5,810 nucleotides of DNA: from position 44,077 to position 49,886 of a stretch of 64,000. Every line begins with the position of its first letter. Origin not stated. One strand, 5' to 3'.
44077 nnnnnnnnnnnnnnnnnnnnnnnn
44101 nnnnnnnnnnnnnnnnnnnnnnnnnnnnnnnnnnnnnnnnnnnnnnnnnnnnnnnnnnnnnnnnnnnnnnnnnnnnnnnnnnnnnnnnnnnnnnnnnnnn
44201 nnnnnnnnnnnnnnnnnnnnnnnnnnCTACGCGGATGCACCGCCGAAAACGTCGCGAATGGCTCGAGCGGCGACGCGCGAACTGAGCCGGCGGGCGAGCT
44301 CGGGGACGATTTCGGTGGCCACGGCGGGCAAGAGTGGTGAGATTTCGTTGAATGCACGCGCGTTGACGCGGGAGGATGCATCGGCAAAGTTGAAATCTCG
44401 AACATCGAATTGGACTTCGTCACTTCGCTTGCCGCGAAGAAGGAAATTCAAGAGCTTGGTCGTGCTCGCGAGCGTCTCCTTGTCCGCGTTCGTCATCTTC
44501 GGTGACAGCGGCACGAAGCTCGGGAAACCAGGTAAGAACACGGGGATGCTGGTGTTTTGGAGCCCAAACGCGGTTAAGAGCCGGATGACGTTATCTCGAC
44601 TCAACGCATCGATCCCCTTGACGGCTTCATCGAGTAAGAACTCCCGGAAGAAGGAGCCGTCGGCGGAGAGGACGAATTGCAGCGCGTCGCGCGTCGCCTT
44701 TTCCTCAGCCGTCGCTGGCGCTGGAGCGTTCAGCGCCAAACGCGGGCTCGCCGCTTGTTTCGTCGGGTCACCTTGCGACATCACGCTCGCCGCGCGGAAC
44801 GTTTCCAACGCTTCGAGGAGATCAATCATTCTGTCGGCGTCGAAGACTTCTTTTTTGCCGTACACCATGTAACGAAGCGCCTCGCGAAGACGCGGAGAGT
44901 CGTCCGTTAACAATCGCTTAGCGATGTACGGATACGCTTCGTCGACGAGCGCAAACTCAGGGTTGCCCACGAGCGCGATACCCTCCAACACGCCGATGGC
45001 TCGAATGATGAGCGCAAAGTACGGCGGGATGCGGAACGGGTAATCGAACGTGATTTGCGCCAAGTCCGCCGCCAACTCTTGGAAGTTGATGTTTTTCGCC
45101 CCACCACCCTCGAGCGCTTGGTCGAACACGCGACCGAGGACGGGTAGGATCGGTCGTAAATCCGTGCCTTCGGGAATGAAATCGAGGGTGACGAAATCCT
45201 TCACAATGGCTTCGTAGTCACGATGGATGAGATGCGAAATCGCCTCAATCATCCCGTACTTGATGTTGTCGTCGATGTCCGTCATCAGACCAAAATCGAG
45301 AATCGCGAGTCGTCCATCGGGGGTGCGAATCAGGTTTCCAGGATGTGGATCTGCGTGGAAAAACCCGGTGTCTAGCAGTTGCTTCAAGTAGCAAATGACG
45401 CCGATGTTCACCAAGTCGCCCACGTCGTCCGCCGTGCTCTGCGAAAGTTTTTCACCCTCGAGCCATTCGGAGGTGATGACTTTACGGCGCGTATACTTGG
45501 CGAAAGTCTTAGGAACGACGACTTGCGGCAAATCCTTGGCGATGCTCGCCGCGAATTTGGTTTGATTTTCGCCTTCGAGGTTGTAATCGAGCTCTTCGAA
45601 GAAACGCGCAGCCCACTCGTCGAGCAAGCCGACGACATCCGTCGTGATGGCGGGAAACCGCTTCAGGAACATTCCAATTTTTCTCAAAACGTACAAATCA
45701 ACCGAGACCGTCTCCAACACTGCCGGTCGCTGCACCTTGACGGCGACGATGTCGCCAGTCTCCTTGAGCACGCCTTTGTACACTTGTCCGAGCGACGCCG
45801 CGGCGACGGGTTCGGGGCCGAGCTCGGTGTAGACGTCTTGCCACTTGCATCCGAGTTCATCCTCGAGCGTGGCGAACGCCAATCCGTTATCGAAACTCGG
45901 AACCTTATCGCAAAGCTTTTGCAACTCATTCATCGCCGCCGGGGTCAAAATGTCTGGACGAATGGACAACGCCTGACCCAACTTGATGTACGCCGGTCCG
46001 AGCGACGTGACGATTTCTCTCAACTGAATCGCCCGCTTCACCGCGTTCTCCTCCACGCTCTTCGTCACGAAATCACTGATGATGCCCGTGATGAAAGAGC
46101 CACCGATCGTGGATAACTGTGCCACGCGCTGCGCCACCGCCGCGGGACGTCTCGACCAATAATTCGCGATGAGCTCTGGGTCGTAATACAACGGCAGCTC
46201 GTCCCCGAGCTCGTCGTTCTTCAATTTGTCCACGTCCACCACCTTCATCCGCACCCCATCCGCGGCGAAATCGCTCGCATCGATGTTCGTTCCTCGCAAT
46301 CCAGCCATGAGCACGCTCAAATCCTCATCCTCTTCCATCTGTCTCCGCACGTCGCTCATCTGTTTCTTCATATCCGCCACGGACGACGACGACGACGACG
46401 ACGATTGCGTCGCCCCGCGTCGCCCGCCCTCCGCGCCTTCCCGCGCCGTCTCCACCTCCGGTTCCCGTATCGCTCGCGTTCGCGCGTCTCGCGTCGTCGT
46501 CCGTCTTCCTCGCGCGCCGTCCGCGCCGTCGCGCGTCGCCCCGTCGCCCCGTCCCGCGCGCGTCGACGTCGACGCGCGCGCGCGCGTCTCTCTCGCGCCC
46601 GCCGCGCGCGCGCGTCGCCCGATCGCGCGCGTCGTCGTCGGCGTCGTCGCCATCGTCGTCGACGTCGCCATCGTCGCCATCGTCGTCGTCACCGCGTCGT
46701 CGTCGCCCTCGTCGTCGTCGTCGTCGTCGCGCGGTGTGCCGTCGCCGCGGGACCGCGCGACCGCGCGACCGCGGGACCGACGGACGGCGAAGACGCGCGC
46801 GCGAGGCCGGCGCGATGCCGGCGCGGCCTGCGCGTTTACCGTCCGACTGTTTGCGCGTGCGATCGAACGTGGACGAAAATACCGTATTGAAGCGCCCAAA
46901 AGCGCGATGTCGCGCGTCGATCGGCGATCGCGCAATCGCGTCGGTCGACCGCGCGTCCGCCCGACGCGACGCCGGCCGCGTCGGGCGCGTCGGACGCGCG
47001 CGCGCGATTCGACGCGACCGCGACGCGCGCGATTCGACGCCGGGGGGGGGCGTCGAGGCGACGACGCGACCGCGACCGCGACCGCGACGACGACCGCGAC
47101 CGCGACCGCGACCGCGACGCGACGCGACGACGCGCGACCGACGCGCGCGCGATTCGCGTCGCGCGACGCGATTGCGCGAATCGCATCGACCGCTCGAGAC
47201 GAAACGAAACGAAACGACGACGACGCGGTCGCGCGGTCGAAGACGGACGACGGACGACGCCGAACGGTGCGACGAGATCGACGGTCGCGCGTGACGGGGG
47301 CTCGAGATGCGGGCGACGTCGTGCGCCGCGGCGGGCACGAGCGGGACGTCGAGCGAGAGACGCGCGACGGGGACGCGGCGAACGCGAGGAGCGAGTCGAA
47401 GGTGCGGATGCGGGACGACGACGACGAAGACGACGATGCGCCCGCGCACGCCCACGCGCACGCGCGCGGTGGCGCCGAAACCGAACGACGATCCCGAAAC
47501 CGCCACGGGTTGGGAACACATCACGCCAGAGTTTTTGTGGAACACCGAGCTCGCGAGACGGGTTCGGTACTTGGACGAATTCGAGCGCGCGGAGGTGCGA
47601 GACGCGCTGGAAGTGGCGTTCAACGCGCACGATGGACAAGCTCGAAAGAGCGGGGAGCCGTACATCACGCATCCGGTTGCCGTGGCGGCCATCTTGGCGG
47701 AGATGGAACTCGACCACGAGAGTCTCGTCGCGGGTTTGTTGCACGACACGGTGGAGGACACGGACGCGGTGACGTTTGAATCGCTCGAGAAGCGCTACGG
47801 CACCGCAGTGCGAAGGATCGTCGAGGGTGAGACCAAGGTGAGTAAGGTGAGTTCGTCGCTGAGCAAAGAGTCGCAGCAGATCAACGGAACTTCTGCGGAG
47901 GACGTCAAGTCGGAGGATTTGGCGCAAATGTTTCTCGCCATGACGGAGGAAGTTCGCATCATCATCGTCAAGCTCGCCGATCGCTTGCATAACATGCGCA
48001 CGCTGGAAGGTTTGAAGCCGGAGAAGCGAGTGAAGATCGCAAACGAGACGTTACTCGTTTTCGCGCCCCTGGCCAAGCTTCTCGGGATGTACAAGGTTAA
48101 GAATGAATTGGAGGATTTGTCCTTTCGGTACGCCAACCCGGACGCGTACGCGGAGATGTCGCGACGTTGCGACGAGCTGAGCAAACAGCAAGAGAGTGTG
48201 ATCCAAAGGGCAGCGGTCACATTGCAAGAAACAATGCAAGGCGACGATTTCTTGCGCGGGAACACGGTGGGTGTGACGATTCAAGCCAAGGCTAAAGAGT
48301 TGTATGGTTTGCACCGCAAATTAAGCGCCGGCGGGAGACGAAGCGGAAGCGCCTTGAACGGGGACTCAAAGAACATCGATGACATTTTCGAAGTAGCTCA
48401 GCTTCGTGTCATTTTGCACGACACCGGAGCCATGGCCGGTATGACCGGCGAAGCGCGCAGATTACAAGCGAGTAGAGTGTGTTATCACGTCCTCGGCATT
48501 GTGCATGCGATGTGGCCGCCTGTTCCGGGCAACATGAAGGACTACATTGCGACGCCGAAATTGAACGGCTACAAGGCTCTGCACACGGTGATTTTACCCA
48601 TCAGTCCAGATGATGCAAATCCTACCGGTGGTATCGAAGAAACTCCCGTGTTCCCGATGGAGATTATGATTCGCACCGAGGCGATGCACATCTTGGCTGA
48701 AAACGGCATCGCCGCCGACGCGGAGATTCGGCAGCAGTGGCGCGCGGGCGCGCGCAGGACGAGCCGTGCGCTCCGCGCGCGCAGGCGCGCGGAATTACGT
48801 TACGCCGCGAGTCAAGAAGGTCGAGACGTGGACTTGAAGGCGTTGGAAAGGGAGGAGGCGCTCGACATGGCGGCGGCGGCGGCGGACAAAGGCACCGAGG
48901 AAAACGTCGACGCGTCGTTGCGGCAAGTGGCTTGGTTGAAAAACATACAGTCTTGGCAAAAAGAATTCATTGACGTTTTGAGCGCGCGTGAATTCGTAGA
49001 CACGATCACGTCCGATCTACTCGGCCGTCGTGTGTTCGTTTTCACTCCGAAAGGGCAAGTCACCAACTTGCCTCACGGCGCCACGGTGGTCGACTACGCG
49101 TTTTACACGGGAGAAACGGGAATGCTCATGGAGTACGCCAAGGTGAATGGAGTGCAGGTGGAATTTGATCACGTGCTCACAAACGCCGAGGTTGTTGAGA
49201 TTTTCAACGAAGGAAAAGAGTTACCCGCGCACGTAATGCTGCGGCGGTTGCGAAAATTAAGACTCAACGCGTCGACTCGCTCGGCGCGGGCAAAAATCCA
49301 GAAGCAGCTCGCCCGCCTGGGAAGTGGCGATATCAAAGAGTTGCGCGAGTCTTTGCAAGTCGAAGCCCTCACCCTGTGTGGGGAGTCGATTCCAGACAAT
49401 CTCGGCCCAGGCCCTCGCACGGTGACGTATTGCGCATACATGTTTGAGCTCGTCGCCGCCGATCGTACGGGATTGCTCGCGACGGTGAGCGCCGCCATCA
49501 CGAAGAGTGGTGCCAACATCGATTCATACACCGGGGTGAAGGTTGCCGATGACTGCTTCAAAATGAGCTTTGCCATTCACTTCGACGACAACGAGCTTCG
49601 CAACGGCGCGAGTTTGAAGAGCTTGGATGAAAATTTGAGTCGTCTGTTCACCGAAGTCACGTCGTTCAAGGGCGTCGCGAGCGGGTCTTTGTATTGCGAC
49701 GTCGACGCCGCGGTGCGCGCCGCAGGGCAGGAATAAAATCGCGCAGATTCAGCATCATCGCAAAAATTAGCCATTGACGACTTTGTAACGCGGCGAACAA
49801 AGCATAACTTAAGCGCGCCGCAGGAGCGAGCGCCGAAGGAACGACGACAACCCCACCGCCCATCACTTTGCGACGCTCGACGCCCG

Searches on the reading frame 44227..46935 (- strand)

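Call 50: search_protein_families(library=pfam, proteins=[window:44227-46935:-], max_evalue=0.001)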
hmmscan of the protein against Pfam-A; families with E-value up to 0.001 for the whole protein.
window:44227-46935:- (902 aa): 2 families
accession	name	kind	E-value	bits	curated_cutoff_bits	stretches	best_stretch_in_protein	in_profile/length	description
PF03109.22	ABC1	-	1e-62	211.9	22.9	1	340-579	1-242/244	ABC1 atypical kinase-like domain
PF01636.29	APH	-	1.1e-06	29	23.2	1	463-552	101-198/239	Phosphotransferase enzyme family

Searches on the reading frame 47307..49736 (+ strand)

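Call 15: search_protein_families(library=pfam, proteins=[window:47307-49736:+], max_evalue=0.001)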
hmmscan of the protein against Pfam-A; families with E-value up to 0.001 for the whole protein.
window:47307-49736:+ (809 aa): 5 families
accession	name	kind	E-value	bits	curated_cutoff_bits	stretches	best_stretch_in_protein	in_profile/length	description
PF13328.12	HD_4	-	2.2e-42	144.8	27.2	1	100-261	1-155/156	HD domain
PF04607.23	RelA_SpoT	-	6e-19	68.8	27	1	329-472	3-106/113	Region found in RelA / SpoT proteins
PF02824.27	TGS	-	2.9e-10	40.5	22.2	1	576-633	1-59/60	TGS domain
PF01966.28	HD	-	9.7e-10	39.2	22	1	119-230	1-116/116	HD domain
PF13291.12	ACT_4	-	8.8e-05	23.5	27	1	714-758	10-55/80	ACT domain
